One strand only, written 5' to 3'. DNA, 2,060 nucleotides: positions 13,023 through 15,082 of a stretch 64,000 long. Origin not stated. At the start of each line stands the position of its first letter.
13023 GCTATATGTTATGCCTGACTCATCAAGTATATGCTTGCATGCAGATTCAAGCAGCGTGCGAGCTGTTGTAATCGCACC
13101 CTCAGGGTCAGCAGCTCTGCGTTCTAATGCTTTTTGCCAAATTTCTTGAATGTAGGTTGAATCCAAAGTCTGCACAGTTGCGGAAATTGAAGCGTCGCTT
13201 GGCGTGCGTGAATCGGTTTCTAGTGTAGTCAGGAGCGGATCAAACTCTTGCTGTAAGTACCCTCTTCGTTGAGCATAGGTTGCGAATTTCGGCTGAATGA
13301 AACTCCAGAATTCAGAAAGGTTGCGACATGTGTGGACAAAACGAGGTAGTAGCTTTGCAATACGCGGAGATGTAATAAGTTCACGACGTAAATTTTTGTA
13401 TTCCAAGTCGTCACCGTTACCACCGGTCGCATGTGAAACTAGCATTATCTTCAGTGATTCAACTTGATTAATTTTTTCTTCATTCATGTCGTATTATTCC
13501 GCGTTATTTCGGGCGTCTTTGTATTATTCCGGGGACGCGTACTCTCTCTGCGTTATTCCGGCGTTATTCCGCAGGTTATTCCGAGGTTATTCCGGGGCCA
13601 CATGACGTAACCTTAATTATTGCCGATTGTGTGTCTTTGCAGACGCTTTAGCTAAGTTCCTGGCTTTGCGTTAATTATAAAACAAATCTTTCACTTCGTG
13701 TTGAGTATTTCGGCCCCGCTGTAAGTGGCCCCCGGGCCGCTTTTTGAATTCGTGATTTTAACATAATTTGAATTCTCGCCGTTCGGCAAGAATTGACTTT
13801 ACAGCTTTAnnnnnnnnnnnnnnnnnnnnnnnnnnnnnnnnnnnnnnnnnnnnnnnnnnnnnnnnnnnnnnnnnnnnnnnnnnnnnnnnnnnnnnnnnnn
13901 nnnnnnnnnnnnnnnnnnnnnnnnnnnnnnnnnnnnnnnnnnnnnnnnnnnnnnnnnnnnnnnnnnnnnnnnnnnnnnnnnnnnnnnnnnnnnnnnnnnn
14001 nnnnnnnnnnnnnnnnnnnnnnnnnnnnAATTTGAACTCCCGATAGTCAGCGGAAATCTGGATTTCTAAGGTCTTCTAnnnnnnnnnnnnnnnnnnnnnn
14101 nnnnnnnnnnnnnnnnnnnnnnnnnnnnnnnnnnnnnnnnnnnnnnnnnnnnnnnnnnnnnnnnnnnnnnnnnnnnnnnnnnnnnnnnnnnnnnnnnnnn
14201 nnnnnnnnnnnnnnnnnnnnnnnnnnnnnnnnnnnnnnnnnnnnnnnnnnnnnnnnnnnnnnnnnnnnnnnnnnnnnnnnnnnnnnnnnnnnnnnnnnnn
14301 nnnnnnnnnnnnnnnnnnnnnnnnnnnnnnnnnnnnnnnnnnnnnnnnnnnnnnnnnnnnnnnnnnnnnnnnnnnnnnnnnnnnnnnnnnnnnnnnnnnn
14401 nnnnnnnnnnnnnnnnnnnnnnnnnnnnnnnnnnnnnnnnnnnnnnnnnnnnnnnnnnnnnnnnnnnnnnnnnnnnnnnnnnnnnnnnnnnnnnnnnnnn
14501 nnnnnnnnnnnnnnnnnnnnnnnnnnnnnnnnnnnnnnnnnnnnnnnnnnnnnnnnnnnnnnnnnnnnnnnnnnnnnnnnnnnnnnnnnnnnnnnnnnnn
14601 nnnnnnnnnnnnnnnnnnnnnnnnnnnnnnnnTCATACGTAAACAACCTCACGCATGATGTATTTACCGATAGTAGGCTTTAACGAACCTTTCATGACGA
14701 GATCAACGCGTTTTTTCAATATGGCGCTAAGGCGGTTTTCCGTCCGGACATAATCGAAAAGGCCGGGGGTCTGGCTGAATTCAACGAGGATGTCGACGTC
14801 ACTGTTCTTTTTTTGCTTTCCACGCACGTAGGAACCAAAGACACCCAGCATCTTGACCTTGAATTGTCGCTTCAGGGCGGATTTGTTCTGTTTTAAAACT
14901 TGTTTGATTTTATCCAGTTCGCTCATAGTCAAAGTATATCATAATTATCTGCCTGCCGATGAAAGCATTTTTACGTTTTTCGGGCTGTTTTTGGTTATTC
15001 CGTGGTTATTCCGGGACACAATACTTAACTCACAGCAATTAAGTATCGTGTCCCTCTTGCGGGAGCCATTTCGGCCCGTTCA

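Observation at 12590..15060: Low-GC defense/TA islet between folD-fchA and a symporter gene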

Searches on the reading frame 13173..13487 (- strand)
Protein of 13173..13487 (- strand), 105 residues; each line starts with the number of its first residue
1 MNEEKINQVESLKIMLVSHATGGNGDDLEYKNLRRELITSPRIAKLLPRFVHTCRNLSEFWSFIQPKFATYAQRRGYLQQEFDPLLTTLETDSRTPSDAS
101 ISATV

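Call 96: search_protein_representatives(protein=window:13173-13487:-)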
Query: 105 residues. Proteins with E-value up to 0.001 (for the whole library): 975; up to 1e-10: 458; up to 1e-30: 4. The best 150 are listed.
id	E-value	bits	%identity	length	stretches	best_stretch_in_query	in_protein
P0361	2.1e-35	137.1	43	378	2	5-95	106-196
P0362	2.3e-33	130.6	64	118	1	3-105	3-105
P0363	3.0e-33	130.3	56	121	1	1-103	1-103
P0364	1.1e-31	125.2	74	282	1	28-105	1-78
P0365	6.7e-27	109.9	60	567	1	4-91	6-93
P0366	7.2e-27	109.8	56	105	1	1-102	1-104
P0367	1.6e-26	108.7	56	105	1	7-100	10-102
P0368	4.6e-26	107.2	57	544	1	3-91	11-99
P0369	1.0e-25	106.1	53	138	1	7-100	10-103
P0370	1.0e-25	106.1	55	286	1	3-102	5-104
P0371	2.6e-25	104.8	55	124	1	1-94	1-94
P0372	3.8e-25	104.3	70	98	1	37-103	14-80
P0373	1.3e-24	102.6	37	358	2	9-88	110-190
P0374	3.0e-24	101.4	50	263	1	3-102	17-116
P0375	3.2e-24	101.3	52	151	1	3-99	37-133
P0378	8.9e-24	99.9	41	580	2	6-91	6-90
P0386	1.9e-21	92.4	53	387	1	5-96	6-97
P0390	3.5e-21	91.6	53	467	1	8-94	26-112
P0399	1.8e-20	89.3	49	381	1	3-98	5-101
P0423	3.0e-19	85.4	49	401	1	6-92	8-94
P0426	4.9e-19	84.7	49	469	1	3-92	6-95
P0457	1.2e-17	80.3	45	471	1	8-101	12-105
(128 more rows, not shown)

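Call 97: search_protein_families(library=pfam, proteins=[P0365, P0368, P0378, P0386, P0390, P0399, P0423, P0426, P0457, P0361], max_evalue=0.001)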
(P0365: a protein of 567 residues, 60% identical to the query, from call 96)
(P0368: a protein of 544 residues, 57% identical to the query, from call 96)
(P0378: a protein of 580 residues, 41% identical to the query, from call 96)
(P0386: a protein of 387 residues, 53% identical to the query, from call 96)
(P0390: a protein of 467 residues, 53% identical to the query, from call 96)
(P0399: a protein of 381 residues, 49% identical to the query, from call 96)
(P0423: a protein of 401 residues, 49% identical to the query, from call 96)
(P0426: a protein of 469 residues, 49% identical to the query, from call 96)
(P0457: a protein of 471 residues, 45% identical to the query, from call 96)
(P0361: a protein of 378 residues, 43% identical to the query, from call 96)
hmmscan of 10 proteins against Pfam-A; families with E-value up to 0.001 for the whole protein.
P0365 (567 aa): 2 families
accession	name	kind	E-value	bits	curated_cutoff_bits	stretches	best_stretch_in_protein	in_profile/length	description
PF13676.11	TIR_2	-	4.8e-19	69.5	28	1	136-225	2-92/122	TIR domain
PF01582.25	TIR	-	9.1e-09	35.8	21.3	1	140-235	11-107/179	TIR domain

P0368 (544 aa): 2 families
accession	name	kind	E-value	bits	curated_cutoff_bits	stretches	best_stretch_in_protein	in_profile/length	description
PF13676.11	TIR_2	-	3.3e-20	73.2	28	1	142-233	2-93/122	TIR domain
PF01582.25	TIR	-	8.5e-10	39.1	21.3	1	147-246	12-112/179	TIR domain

P0378 (580 aa): 1 family
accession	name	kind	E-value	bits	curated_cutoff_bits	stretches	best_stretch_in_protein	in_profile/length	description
PF10137.14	CAP12-PCTIR_TIR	-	2.6e-22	79.5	24.7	1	229-359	2-118/119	CAP12/Pycsar effector protein, TIR domain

P0386 (387 aa): 1 family
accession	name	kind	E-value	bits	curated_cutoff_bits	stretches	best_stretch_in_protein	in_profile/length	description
PF13676.11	TIR_2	-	2.2e-09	38.3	28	1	126-222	1-93/122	TIR domain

P0390 (467 aa): 1 family
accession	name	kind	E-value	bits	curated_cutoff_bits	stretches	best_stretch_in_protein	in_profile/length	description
PF13676.11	TIR_2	-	2.3e-16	60.8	28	1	133-245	1-109/122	TIR domain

P0399 (381 aa): 0 families

P0423 (401 aa): 1 family
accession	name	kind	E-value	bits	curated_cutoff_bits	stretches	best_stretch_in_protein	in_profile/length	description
PF10137.14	CAP12-PCTIR_TIR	-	2e-19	70.2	24.7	1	136-265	1-116/119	CAP12/Pycsar effector protein, TIR domain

P0426 (469 aa): 3 families
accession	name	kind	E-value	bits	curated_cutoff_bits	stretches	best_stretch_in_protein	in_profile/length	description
PF00069.31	Pkinase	-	9.2e-18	65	31.7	1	131-272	2-141/263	Protein kinase domain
PF07714.23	PK_Tyr_Ser-Thr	-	4.5e-10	39.7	23.1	1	130-273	1-146/258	Protein tyrosine and serine/threonine kinase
PF03109.22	ABC1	-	3.2e-05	23.6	22.9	1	206-273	144-211/244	ABC1 atypical kinase-like domain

P0457 (471 aa): 1 family
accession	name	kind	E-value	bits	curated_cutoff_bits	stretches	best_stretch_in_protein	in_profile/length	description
PF13676.11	TIR_2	-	2.8e-15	57.3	28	1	134-263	1-119/122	TIR domain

P0361 (378 aa): 2 families
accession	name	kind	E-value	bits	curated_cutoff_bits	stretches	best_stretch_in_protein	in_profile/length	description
PF13676.11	TIR_2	-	5.4e-16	59.6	28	1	249-362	1-110/122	TIR domain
PF01582.25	TIR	-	1.9e-06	28.2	21.3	1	246-343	1-96/179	TIR domain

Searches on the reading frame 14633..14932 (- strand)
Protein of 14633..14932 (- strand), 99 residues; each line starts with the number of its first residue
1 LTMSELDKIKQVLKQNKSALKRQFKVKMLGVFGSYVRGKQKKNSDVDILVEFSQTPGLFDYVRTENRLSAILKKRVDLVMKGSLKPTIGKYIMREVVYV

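Call 4: search_protein_families(library=pfam, proteins=[window:14633-14932:-], max_evalue=0.01)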
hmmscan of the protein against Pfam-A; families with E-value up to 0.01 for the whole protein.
window:14633-14932:- (99 aa): 4 families
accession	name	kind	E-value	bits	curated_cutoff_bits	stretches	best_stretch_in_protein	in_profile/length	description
PF01909.29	NTP_transf_2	-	2.5e-16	60.3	21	1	14-98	2-92/93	Nucleotidyltransferase domain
PF18765.7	Polbeta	-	5.9e-14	52.4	26.9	1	17-95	4-83/93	Polymerase beta, Nucleotidyltransferase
PF22600.2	MTPAP-like_central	-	6.8e-07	29.9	27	1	4-74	17-86/139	Poly(A) RNA polymerase, mitochondrial-like, central palm domain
PF14792.12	DNA_pol_B_palm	-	0.00029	21.5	25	1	4-56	5-53/113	DNA polymerase beta palm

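Call 7: search_protein_families(library=padloc, proteins=[window:14633-14932:-], max_evalue=0.01)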
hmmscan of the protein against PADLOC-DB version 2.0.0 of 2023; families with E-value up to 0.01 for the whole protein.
window:14633-14932:- (99 aa): 13 families
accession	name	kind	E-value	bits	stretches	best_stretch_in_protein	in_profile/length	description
PDLC04906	PDC-S09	-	8e-30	101.1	1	3-99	1-98/98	-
PDLC04904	PDC-S09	-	1.1e-23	81.4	1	3-98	1-97/104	-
PDLC04902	PDC-S09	-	5.3e-20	69.5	1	11-97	6-93/97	-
PDLC04905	PDC-S09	-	9.5e-20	68.8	1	13-94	8-93/101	-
PDLC04903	PDC-S09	-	6.6e-09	34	1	3-56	1-56/108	-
PDLC04907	PDC-S09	-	7.6e-07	27.3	1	4-57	4-58/114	-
PDLC04369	PDC-M05A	-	2.3e-05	22.1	1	10-50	89-127/201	-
PDLC04368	PDC-M05A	-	3.4e-05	21.8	1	10-76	93-156/201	-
PDLC00769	Cyclase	-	0.00077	17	1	4-54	19-76/261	oligonucleotide-cyclase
PDLC00809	Cyclase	-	0.0023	15.6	1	5-57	21-74/295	oligonucleotide-cyclase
PDLC00776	Cyclase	-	0.0047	14.3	1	6-55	23-73/287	oligonucleotide-cyclase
PDLC00788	Cyclase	-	0.0074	13.8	1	7-55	25-72/297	oligonucleotide-cyclase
PDLC04372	PDC-M05A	-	0.0076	14.5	1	10-77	62-126/167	-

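Call 30: search_protein_families(library=ncbifam, proteins=[window:14633-14932:-], max_evalue=1)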
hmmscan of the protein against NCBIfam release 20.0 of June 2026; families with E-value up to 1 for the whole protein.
window:14633-14932:- (99 aa): 10 families
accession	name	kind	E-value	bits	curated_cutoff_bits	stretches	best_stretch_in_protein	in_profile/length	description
NF047752.1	MntA_antitoxin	equivalog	1.2e-13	50.9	60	1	20-95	1-76/106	type VII toxin-antitoxin system MntA family adenylyltransferase antitoxin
NF012212.1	ANT_9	subfamily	2.5e-06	27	340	1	9-74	2-69/249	aminoglycoside nucleotidyltransferase ANT(9)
NF051895.1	anti_phage_HalB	equivalog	0.0015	18.2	190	1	29-54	2-27/211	anti-phage Hailong system nucleotidyltransferase HalB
NF010309.0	PRK13746.1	subfamily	0.0016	17.8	193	1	4-55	4-57/263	aminoglycoside adenylyltransferase family protein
NF041117.1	CBASS_cyclase_b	equivalog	0.0023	17.6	200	1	3-55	12-65/275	CBASS oligonucleotide cyclase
NF053581.1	ANT_3pp_Ic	exception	0.01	15.4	545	1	1-52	1-54/265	aminoglycoside nucleotidyltransferase ANT(3'')-Ic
NF012157.0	ANT_3pp_I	equivalog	0.036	13.3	375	1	9-54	3-50/256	AadA family aminoglycoside 3''-O-nucleotidyltransferase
NF012135.0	ANT_3pp_9_crypt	exception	0.062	12.8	560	1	27-55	29-57/262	cryptic aminoglycoside nucleotidyltransferase ANT(3'')/ANT(9)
NF033061.1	ANT_4p_I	equivalog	0.11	12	350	1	18-50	22-54/253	ANT(4')-I family aminoglycoside nucleotidyltransferase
NF045909.1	ANT_9_Ic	equivalog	0.13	11.5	505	1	28-63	29-64/259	aminoglycoside nucleotidyltransferase ANT(9)-Ic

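Call 61: find_homologous_proteins(query=window:14633-14932:-, max_evalue=1e-10)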
Query window:14633-14932:- (99 aa): 562 proteins with E <= 1e-10 among 577 candidates; the best 120 are listed.
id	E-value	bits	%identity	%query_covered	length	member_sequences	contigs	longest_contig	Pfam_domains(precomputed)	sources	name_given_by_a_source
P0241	1.2e-53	197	100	98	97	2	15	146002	PF18765.8,PF22600.3,PF01909.30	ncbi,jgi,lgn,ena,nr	ncbi:MAG TPA: nucleotidyltransferase [Candidatus Omnitrophica bacterium]|nr:MAG: hypothetical protei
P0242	3.4e-50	186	93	98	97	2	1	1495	PF18765.8,PF22600.3,PF01909.30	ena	-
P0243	8.9e-50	184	93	98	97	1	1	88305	PF18765.8,PF22600.3,PF01909.30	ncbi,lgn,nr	ncbi:MAG: nucleotidyltransferase family protein [Candidatus Omnitrophica bacterium]|nr:nucleotidyltr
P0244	2.3e-48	180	92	98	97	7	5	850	PF18765.8,PF22600.3,PF01909.30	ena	-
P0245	1.6e-47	177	88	98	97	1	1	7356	PF18765.8,PF22600.3,PF01909.30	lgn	-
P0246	1.8e-47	177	91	98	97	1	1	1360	PF18765.8,PF22600.3,PF01909.30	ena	-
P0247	4.0e-47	176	89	98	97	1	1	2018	PF18765.8,PF22600.3,PF01909.30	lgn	-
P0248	1.1e-46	174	87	98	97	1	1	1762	PF18765.8,PF22600.3,PF01909.30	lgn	-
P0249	1.8e-46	174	87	98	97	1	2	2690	PF18765.8,PF22600.3,PF01909.30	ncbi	-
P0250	4.0e-46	173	81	98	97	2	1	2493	PF18765.8,PF22600.3,PF01909.30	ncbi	-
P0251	4.6e-46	172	87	98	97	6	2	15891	PF18765.8,PF01909.30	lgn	-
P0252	1.2e-45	171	85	98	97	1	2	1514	PF18765.8,PF22600.3,PF01909.30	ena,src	-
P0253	1.2e-45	171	82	98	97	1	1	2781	PF18765.8,PF22600.3,PF01909.30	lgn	-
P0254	1.3e-45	171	86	98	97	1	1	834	PF18765.8,PF22600.3,PF01909.30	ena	-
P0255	1.6e-45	171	82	98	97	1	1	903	PF18765.8,PF22600.3,PF01909.30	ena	-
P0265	9.8e-44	165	84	98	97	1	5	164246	PF18765.8,PF22600.3,PF01909.30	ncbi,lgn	-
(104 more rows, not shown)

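Call 62: find_encoding_contigs(protein=P0243, flank=5000, max_places=2)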
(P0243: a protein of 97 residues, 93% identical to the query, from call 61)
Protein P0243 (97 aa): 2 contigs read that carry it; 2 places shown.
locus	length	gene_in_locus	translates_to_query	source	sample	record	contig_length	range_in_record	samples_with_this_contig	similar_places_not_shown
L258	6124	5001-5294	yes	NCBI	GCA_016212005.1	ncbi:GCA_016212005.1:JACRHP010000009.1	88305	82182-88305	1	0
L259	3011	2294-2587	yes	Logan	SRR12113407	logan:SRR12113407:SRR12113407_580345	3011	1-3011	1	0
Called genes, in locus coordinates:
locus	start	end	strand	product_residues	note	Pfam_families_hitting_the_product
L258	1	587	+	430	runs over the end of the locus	PF13439:Glyco_transf_4, PF20706:GT4-conflict (weak), PF13579:Glyco_trans_4_4, PF00534:Glycos_transf_1, PF13692:Glyco_trans_1_4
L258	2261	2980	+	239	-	PF03372:Exo_endo_phos, PF23226:Exo_endo_phos_PGAP2IP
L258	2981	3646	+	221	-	PF01066:CDP-OH_P_transf (weak)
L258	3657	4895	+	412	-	PF00375:SDF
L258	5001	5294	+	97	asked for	PF01909:NTP_transf_2, PF22600:MTPAP-like_central (weak), PF18765:Polbeta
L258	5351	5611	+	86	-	PF13711:DUF4160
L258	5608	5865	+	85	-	PF10387:DUF2442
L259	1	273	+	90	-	?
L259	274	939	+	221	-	PF01066:CDP-OH_P_transf (weak)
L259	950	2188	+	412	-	PF00375:SDF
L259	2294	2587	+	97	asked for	PF01909:NTP_transf_2, PF22600:MTPAP-like_central (weak), PF18765:Polbeta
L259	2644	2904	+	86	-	PF13711:DUF4160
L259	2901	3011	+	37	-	?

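Call 63: find_encoding_contigs(protein=P0265, flank=5000, max_places=3)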
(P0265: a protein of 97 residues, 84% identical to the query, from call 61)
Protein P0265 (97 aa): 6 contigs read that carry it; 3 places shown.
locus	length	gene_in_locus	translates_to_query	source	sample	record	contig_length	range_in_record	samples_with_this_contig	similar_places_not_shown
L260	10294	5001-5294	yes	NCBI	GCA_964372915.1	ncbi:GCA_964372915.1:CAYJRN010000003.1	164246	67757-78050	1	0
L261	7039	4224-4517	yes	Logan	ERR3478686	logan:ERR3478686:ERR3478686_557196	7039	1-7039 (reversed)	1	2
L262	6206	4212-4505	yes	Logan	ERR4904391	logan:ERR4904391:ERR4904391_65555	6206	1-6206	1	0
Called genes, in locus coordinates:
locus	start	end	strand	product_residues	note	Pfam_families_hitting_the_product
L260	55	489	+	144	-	-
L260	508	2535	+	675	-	PF04851:ResIII, PF17757:UvrB_inter, PF27431:UvrB_3rd, PF00271:Helicase_C, PF12344:UvrB, PF02151:UVR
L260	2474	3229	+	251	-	PF03309:Pan_kinase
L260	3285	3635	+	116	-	PF05973:Gp49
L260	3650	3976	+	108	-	PF13744:HTH_37, PF13560:HTH_31, PF04545:Sigma70_r4 (weak), PF12844:HTH_19, PF13443:HTH_26, PF01381:HTH_3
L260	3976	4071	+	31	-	-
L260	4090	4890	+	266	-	PF08808:RES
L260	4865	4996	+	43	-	-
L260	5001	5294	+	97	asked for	PF01909:NTP_transf_2, PF22600:MTPAP-like_central (weak), PF18765:Polbeta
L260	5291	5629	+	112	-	PF01934:HepT-like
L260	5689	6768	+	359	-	PF17761:DUF1016_N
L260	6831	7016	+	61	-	-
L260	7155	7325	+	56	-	-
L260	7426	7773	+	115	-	PF00166:Cpn10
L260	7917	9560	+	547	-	PF00118:Cpn60_TCP1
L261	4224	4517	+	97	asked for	PF01909:NTP_transf_2, PF22600:MTPAP-like_central (weak), PF18765:Polbeta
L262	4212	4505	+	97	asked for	PF01909:NTP_transf_2, PF22600:MTPAP-like_central (weak), PF18765:Polbeta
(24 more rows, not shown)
